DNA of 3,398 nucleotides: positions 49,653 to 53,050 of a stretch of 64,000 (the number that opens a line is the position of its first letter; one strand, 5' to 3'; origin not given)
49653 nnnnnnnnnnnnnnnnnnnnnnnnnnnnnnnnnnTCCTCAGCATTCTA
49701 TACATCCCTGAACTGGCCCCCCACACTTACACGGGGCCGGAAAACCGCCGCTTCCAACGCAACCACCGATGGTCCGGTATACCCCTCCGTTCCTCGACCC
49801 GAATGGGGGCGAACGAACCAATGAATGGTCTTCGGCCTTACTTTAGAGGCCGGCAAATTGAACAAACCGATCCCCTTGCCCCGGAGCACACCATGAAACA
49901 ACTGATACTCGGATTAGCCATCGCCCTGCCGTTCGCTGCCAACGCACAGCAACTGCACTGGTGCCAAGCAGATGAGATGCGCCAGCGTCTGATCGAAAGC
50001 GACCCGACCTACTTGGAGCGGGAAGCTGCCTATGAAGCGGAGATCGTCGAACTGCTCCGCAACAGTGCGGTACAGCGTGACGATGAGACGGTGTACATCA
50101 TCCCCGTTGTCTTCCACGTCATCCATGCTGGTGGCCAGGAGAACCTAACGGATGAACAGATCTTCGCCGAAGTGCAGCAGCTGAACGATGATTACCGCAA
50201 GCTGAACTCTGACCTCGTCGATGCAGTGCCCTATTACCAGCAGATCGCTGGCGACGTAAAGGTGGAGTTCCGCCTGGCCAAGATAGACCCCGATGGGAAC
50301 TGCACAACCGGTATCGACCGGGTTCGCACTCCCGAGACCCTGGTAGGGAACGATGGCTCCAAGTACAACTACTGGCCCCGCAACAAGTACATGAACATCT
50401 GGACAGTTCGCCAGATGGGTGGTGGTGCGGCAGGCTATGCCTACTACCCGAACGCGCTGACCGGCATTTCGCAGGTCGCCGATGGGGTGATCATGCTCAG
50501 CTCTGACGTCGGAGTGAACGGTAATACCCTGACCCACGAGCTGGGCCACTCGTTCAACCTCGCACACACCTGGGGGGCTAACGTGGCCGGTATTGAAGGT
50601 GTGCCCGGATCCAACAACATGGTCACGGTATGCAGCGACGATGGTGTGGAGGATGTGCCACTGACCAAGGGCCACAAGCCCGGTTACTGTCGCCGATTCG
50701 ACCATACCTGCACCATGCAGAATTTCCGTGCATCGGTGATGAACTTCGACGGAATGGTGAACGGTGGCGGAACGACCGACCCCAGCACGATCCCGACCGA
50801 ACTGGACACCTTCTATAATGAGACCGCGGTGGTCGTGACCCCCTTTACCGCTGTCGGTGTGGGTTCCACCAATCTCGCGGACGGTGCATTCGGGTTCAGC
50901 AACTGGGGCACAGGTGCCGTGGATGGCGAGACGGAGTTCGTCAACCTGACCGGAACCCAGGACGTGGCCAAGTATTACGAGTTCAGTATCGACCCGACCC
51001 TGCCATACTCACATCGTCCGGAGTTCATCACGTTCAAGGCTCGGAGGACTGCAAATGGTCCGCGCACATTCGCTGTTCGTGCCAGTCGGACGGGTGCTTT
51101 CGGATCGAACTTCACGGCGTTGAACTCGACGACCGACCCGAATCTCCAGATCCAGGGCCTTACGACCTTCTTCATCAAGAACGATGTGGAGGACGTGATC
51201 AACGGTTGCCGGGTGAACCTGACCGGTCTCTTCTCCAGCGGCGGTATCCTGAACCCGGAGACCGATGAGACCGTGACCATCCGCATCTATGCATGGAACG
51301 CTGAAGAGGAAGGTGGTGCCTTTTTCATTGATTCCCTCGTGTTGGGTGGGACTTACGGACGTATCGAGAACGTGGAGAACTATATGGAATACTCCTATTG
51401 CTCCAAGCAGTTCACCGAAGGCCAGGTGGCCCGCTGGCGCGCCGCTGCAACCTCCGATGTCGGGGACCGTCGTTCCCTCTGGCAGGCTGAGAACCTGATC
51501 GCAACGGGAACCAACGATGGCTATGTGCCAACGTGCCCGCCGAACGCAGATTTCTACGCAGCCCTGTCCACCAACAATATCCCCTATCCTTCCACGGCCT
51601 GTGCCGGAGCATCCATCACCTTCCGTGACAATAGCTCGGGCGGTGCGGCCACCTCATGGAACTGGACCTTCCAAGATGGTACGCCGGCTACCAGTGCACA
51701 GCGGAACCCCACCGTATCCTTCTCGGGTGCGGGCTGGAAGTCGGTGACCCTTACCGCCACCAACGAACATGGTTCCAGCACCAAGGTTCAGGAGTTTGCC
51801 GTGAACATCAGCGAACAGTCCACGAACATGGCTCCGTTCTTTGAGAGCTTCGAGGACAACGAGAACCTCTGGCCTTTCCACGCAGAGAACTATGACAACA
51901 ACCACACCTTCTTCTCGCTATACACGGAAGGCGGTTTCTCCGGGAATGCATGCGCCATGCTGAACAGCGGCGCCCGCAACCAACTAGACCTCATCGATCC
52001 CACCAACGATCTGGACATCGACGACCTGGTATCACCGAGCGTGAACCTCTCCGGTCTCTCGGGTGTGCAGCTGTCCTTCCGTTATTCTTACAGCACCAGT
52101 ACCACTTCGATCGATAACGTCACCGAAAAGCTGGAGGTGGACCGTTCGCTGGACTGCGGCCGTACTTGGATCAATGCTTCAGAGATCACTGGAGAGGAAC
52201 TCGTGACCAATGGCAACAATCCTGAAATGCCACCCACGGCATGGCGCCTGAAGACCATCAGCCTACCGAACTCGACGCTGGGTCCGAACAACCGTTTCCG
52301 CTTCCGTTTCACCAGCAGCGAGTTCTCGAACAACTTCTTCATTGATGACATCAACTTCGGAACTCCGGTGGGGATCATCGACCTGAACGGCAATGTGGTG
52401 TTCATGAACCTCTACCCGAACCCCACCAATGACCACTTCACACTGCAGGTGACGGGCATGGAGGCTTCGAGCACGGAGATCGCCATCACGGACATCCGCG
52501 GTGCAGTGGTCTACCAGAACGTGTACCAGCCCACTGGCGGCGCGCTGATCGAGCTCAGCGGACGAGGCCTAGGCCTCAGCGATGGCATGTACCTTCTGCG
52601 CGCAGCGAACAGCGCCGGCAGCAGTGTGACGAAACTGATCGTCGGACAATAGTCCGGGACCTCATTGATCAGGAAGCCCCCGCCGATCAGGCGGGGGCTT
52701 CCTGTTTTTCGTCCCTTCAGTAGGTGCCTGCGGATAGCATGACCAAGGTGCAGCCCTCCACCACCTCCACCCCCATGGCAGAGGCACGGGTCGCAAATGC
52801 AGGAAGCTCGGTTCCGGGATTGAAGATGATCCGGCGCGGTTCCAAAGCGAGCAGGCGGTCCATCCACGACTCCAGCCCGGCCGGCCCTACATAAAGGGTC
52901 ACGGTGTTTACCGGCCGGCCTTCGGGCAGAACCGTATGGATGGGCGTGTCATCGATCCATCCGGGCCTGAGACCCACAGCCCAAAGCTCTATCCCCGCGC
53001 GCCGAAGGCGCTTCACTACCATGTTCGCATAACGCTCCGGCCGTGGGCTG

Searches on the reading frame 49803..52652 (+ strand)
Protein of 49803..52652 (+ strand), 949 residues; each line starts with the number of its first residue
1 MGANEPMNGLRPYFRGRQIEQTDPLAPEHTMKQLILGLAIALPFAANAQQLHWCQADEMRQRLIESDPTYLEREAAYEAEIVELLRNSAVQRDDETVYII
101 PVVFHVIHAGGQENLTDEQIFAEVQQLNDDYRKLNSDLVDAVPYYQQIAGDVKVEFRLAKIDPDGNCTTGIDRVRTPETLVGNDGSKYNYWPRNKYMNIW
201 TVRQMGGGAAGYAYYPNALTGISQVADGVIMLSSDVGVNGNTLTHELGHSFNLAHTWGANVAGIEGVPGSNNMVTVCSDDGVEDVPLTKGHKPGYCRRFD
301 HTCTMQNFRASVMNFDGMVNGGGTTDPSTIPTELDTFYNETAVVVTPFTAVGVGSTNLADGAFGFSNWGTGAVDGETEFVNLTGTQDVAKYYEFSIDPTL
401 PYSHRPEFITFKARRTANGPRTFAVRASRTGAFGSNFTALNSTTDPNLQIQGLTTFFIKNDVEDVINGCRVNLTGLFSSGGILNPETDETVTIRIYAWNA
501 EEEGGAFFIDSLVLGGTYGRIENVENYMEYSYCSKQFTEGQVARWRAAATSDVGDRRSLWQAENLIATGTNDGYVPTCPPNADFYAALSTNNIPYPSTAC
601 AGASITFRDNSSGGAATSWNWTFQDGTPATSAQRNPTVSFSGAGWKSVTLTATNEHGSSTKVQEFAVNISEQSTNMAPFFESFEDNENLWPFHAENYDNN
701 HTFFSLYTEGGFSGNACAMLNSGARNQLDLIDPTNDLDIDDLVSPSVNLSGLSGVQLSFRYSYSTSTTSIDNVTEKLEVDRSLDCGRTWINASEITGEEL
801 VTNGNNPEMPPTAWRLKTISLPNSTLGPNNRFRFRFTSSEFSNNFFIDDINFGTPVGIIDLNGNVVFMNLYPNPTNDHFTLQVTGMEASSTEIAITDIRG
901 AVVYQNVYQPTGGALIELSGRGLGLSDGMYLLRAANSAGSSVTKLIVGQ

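Call 50: search_protein_families(library=pfam, proteins=[window:49803-52652:+], max_evalue=0.01)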
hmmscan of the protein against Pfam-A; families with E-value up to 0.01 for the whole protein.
window:49803-52652:+ (949 aa): 8 families
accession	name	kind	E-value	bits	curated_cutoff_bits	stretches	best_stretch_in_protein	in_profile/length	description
PF05572.19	Peptidase_M43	-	3.2e-13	50.3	23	2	188-308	9-124/152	Pregnancy-associated plasma protein-A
PF18962.6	Por_Secre_tail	-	5.4e-11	43.1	27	1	870-947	1-75/75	Secretion system C-terminal sorting domain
PF18911.6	PKD_4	-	2.5e-10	40.7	27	1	596-668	11-84/85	PKD domain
PF00801.26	PKD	-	7.4e-08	32.7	23.5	1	600-661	12-74/80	PKD domain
PF11589.14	DUF3244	-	0.0011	19.3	25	0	890-922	41-73/96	Domain of unknown function (DUF3244)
PF13688.12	Reprolysin_5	-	0.0012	19.5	27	1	153-261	45-163/196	Metallo-peptidase family M12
PF13582.12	Reprolysin_3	-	0.0018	19.2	22.4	1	204-256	73-123/123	Metallo-peptidase family M12B Reprolysin-like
PF21471.3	Reelin_subrepeat-B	-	0.0035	17.5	27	1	744-851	29-125/127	Reelin subrepeat B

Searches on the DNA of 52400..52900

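Call 75: search_with_rna_model(model_id=R1, source=window, start=52400, end=52900, max_evalue=1, show_alignments=2)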
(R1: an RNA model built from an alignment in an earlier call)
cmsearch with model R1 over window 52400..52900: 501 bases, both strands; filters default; matches with E-value up to 1: 2.
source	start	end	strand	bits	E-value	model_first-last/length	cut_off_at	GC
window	52627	52713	+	23.9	3.8e-06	1-84/84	no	0.57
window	52670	52704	-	18.6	7.8e-05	34-75/84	no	0.74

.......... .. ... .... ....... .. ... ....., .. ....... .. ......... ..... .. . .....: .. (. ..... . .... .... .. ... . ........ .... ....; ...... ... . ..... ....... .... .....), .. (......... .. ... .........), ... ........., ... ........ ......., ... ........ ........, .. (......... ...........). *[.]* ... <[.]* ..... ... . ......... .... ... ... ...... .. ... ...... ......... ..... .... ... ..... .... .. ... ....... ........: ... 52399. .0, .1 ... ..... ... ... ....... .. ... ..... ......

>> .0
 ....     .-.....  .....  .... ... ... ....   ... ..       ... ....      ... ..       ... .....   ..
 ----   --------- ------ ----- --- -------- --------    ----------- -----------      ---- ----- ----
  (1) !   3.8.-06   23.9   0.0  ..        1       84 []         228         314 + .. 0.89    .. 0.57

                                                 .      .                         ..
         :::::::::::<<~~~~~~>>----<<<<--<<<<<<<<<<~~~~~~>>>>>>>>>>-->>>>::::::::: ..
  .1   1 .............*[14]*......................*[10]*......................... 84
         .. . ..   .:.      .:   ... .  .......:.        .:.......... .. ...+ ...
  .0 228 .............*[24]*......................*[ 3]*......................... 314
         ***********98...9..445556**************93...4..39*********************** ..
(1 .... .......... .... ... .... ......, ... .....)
